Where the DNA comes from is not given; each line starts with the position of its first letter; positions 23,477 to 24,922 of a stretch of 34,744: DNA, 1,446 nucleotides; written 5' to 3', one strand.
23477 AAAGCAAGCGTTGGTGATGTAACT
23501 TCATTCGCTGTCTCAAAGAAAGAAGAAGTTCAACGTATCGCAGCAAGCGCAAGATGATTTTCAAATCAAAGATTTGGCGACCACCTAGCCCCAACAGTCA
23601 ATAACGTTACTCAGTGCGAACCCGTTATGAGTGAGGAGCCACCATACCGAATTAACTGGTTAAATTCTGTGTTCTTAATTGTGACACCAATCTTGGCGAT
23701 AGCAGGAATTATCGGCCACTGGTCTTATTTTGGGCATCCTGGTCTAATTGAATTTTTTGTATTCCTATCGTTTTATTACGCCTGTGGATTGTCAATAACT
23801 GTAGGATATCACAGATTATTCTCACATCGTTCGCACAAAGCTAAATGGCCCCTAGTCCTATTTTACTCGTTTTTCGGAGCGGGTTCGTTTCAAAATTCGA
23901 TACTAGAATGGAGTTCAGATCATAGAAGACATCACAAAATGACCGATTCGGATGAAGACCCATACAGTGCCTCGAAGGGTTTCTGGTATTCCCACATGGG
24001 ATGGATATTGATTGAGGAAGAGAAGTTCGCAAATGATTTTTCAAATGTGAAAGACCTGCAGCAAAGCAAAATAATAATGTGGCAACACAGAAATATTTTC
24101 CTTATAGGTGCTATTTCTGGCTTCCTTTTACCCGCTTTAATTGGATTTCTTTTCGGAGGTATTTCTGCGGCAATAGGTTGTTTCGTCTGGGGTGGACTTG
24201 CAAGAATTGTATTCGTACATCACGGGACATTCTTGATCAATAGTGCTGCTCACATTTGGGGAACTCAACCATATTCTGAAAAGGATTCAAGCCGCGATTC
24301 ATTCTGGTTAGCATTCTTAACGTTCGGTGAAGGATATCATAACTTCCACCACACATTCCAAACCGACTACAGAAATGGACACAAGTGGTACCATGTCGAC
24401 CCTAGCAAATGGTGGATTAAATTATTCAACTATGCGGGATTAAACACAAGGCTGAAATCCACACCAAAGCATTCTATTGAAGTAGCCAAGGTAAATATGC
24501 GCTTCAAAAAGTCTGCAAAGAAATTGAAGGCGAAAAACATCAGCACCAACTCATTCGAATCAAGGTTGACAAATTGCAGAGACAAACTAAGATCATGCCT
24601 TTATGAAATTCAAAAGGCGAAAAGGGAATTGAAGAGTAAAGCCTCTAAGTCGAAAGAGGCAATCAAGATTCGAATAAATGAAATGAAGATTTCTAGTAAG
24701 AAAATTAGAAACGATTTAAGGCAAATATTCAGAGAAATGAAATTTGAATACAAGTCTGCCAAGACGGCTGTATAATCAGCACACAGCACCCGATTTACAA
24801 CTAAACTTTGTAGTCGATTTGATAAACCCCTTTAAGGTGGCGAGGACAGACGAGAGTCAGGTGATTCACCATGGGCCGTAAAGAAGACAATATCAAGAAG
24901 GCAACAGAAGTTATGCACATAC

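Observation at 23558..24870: Bacterial/eukaryotic-type Delta-9 fatty-acid desaturase inserted between rps7 and the EF-2 gene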

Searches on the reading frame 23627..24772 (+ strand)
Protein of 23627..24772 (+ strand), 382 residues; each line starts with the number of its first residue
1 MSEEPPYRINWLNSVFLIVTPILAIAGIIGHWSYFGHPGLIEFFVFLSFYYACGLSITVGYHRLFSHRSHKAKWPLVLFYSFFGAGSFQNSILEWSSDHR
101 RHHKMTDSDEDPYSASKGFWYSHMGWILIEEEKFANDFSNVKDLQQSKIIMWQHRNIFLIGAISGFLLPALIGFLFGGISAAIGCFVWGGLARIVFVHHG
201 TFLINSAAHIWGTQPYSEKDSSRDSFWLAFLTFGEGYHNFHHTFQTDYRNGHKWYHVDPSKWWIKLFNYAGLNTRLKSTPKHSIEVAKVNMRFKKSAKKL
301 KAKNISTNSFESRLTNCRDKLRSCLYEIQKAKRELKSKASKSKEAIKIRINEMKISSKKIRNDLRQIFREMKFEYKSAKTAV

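Call 3: search_protein_families(library=pfam, proteins=[window:23627-24772:+])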
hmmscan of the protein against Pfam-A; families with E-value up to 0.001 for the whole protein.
window:23627-24772:+ (382 aa): 1 family
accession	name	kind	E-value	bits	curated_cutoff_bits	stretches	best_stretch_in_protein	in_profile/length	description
PF00487.30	FA_desaturase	-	6.3e-19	69.2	29.7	1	51-262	10-236/253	Fatty acid desaturase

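Call 4: search_protein_families(library=ncbifam, proteins=[window:23627-24772:+], max_evalue=0.01)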
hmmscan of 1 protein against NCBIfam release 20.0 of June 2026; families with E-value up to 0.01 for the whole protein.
window:23627-24772:+ (382 aa): 1 family
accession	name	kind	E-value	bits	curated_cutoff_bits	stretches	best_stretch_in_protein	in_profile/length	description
NF049918.1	DesA_fam_desat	equivalog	4.8e-24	85.2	400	1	55-369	23-326/385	DesA family fatty acid desaturase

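Call 6: search_solved_structures(query=window:23627-24772:+, max_evalue=0.01, show_alignments=1)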
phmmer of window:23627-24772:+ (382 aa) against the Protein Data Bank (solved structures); distinct sequences matched with E-value up to 0.01: 2.
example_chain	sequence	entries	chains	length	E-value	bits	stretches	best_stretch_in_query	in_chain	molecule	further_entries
4ymk_A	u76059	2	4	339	6.9e-47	163.6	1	5-283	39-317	Acyl-CoA desaturase 1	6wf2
4zyo_A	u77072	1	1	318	2.7e-46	161.6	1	47-283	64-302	Acyl-CoA desaturase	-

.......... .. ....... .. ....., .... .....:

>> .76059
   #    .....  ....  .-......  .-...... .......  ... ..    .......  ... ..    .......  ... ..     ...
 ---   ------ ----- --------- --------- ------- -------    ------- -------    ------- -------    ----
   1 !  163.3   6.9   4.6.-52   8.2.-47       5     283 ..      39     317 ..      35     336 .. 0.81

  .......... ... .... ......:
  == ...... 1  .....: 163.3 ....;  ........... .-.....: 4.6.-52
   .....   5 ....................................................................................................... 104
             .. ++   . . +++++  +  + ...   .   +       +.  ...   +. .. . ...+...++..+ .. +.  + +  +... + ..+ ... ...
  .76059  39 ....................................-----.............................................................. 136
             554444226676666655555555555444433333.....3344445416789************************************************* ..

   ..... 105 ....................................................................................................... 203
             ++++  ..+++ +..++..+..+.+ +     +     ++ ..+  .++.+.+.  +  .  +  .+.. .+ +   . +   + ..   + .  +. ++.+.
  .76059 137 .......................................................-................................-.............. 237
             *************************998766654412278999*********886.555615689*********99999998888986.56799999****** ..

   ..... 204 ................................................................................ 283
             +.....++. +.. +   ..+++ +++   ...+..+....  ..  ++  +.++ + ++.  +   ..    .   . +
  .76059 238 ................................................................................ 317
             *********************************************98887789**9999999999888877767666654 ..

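Call 10: find_related_loci(query=window:23627-24772:+, collection=genome_contigs, flank=4000)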
Query window:23627-24772:+ (382 aa) in genome_contigs; peptide patterns used: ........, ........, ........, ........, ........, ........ (x = any residue, [..] = any of these).
598 stretches matched a pattern (row limit reached: there are more); 595 encode a relative of the query (tblastn E <= 1e-3); the best 80 are kept; 80 distinct loci.
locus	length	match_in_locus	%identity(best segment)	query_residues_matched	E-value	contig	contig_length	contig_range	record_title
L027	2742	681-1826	75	1-382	0e+0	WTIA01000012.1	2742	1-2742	MAG: Methanobacteriota archaeon isolate PL36311bin_9 NODE_25140_length_2742_cov_9.296241, whole genome shotgun sequence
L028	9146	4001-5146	74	1-382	0e+0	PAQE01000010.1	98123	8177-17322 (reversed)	MAG: Methanobacteriota archaeon isolate SP143 168826, whole genome shotgun sequence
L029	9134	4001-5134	70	5-382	0e+0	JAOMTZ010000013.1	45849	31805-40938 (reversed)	Candidatus Poseidoniaceae archaeon isolate AH-273-F07 AH-273-F07_NODE_13, whole genome shotgun sequence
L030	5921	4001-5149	70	1-382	0e+0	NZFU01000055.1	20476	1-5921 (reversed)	MAG: Methanobacteriota archaeon isolate MED707 37397, whole genome shotgun sequence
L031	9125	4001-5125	70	8-382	0e+0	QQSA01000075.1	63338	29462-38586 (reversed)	MAG: Candidatus Poseidoniales archaeon isolate bin_156 U_43182-75, whole genome shotgun sequence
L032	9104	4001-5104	70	8-375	0e+0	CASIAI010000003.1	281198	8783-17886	MAG: Candidatus Poseidoniaceae archaeon isolate FRAM_WSC20_S10_BML_bin_36_1 genome assembly, contig: FRAM_WSC20_S10_BML_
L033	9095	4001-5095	69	8-372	6e-176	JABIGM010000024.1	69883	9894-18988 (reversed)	MAG: Methanobacteriota archaeon isolate SI053_bin44 k141_359395, whole genome shotgun sequence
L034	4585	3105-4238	51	6-382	1e-132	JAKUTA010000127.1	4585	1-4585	MAG: Candidatus Poseidoniales archaeon isolate ALOHA_A2.5_95 A2.5-Poseidoniales-1_127, whole genome shotgun sequence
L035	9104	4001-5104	51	1-370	3e-122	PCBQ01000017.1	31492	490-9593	MAG: Methanobacteriota archaeon isolate NP116 56947, whole genome shotgun sequence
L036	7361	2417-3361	56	61-372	4e-119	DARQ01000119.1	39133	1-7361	MAG TPA_asm: Euryarchaeota archaeon UBA60 UBA60_contig_14304, whole genome shotgun sequence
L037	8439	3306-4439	48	9-381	7e-118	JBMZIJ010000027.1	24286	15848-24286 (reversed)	MAG: Candidatus Poseidoniaceae archaeon isolate ME_XS_2301_4_bin25 ME_XS_2301_4_bin25_26, whole genome shotgun sequence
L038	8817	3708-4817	49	9-373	6e-117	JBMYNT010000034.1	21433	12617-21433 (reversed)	MAG: Candidatus Poseidoniaceae archaeon isolate ME_XS_2307_bin_75 ME_XS_2307_bin_75_33, whole genome shotgun sequence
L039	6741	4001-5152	46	4-382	2e-115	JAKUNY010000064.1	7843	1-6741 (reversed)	MAG: Candidatus Poseidoniaceae archaeon isolate ALOHA_A2.0_19 A2.0-MGIIa-L2-1_64, whole genome shotgun sequence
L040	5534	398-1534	48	1-372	6e-114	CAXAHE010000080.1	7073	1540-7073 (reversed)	MAG TPA_asm: uncultured Candidatus Poseidoniales archaeon isolate ERR3525245_binner12_Refined_112 genome assembly, conti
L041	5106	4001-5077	52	9-370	3e-113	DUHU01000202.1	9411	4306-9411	MAG TPA_asm: Candidatus Poseidoniaceae archaeon isolate UBA12206 contig_233987, whole genome shotgun sequence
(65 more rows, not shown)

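Call 22: search_protein_representatives(protein=window:23627-24772:+)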
Query: 382 residues. Proteins with E-value up to 0.001 (for the whole library): 9361; up to 1e-10: 4888; up to 1e-30: 908. The best 150 are listed.
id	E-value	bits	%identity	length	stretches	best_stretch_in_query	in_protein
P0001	1.5e-132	458.8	55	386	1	7-373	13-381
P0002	1.6e-118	412.6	80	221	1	8-219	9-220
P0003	8.4e-96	337.8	47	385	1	6-355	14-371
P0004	7.2e-93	328.2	46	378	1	7-376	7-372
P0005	3.8e-90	319.2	39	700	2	9-289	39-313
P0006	4.5e-89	315.7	51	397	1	8-284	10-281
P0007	1.8e-88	313.7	46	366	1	8-369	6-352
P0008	5.1e-88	312.2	42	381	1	8-365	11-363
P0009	2.4e-84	300.1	48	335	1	5-289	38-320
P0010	6.6e-84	298.6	42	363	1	3-361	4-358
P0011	1.0e-83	298.1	48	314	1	5-295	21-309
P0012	1.1e-82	294.6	42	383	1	8-369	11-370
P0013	2.3e-82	293.6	49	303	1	9-304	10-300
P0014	7.4e-82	291.9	43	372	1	6-362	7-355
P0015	7.4e-82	291.9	46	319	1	5-293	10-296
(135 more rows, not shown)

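Call 60: predict_structure(alignment_id=A1)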
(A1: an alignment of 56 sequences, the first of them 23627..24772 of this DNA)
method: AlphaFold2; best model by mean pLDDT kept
length: 382 residues; sequences in the alignment: 56
mean_pLDDT: 95.4   pTM: 0.90
mean pLDDT of the five models: 95.4, 95.1, 94.6, 94.0, 92.0
residues with pLDDT >= 90: 358; 70-90: 18; 50-70: 5; < 50: 1
segments of 3 or more residues with pLDDT < 50: none
pLDDT, mean of each block of 10 residues (from residue 1): 73 95 98 97 98 98 98 98 97 97 95 94 93 86 98 98 98 98 98 97 95 98 96 96 97 94 97 97 96 98 97 97 95 90 93 97 98 95 77
secondary structure, 60 per line:
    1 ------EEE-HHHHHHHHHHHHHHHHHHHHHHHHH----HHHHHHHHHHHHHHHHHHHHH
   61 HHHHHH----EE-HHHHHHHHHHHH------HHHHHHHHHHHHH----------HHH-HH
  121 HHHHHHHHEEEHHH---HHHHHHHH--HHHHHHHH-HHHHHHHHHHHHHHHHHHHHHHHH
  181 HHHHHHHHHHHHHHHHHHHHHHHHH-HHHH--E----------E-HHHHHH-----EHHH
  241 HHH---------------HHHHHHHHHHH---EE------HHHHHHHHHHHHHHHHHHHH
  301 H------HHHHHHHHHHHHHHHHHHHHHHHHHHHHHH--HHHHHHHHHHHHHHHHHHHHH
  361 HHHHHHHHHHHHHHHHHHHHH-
elements in order: E7-9 H11-35 H40-66 H74-85 H92-104 H119-128 E129-131 H138-145 H148-155 H157-205 H207-210 H226-231 H238-243 H259-269 H281-301 H308-337 H340-381

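Call 65: fold_search(model_id=the predicted structure, library=pdb)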
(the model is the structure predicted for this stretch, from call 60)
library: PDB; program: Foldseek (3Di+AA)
matches with E <= 10: 178; with E <= 0.001: 4
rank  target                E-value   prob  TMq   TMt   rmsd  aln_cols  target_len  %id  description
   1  4zyo                  1.2e-16  1.00  0.67  0.85   3.0       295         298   30  Crystal Structure of Human Integral Membrane Stearoyl-CoA Desaturase with Substrate (released 2015-06-17)
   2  4ymk_A                2.1e-16  1.00  0.68  0.80   3.4       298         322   30  Crystal Structure of Stearoyl-Coenzyme A Desaturase 1 (released 2015-06-24)
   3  4ymk_D                3.4e-16  1.00  0.67  0.82   3.1       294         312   30  Crystal Structure of Stearoyl-Coenzyme A Desaturase 1 (released 2015-06-24)
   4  6wf2_A                5.6e-16  1.00  0.67  0.79   3.2       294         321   31  Crystal structure of mouse SCD1 with a diiron center (released 2020-06-17)
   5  8xks_K                3.6e-02  0.99  0.31  0.31  12.5       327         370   13  The cryo-EM structure of Orf2971-FtsHi motor complex (released 2024-12-04)
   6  8zmg_B                1.4e+00  0.05  0.11  0.11  25.5       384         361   13  Crystal structure of an inverse agonist antipsychotic drug pimavanserin-bound 5-HT2A (released 2024-08-28)
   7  4amj_B                2.3e+00  0.07  0.16  0.19  26.9       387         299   10  Turkey beta1 adrenergic receptor with stabilising mutations and bound biased agonist carvedilol (released 2012-05-23)
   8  7x2u_A                2.5e+00  0.04  0.13  0.10  19.0       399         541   10  Structure of a human NHE3-CHP1 complex in the autoinhibited state (released 2022-04-20)
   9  8qb8_A                2.7e+00  0.54  0.16  0.22  23.9       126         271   11  Lsp1 in native eisosome lattice bound to plasma membrane microdomain (released 2024-07-24)
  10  5ot4_B                2.8e+00  0.06  0.16  0.09  22.1       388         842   10  Structure of the Legionella pneumophila effector RidL (1-866) (released 2017-12-13)
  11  6iv1_E                2.8e+00  0.03  0.11  0.13  17.2       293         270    9  Crystal structure of a bacterial Bestrophin homolog from Klebsiella pneumoniae with a mutation I180T (released 2019-11-13)
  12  4knf_D                3.3e+00  0.09  0.14  0.21  16.1       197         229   11  Crystal structure of a blue-light absorbing proteorhodopsin double-mutant D97N/Q105L from HOT75 (released 2013-06-05)
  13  6f0k_F                3.3e+00  0.06  0.16  0.16  22.4       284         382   14  Alternative complex III (released 2018-05-09)
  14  9exz_B                3.3e+00  0.06  0.17  0.13  16.5       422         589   10  Efficient and scalable protein design using a relaxed sequence space (released 2024-10-16)
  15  9hlx_A                3.4e+00  0.47  0.13  0.05  13.8       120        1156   11  Structure of Ba1Cas12a3 binary complex (released 2025-12-17)
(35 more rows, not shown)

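Call 92: list_cluster_members(proteins=[window:23627-24772:+, L028:4001-5146:+, L029:3986-5134:+])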
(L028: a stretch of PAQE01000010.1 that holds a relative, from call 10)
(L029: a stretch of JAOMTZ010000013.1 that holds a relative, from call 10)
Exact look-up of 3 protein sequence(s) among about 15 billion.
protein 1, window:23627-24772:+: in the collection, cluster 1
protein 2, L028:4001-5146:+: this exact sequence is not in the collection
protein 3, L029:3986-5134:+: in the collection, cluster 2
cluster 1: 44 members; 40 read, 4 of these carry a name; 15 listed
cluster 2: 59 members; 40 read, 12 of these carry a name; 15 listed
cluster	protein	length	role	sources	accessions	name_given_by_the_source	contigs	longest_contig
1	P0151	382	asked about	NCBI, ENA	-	-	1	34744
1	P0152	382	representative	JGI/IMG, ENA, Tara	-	strand:- start:12275 stop:13423 length:1149 start_codon:yes stop_codon:yes ...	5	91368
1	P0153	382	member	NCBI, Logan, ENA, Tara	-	strand:- start:82 stop:1230 length:1149 start_codon:yes stop_codon:yes gene_type:complete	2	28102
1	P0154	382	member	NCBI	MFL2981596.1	MAG: acyl-CoA desaturase [Candidatus Poseidoniaceae archaeon]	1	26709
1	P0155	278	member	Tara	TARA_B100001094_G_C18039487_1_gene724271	strand:+ start:109 stop:945 length:837 start_codon:yes stop_codon:yes gene_type:complete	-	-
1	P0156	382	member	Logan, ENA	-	-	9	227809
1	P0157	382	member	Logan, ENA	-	-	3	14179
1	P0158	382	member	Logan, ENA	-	-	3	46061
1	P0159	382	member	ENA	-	-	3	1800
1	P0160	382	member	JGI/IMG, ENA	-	-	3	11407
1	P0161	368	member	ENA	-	-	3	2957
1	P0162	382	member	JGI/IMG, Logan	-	-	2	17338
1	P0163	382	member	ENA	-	-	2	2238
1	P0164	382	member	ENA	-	-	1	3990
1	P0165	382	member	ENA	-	-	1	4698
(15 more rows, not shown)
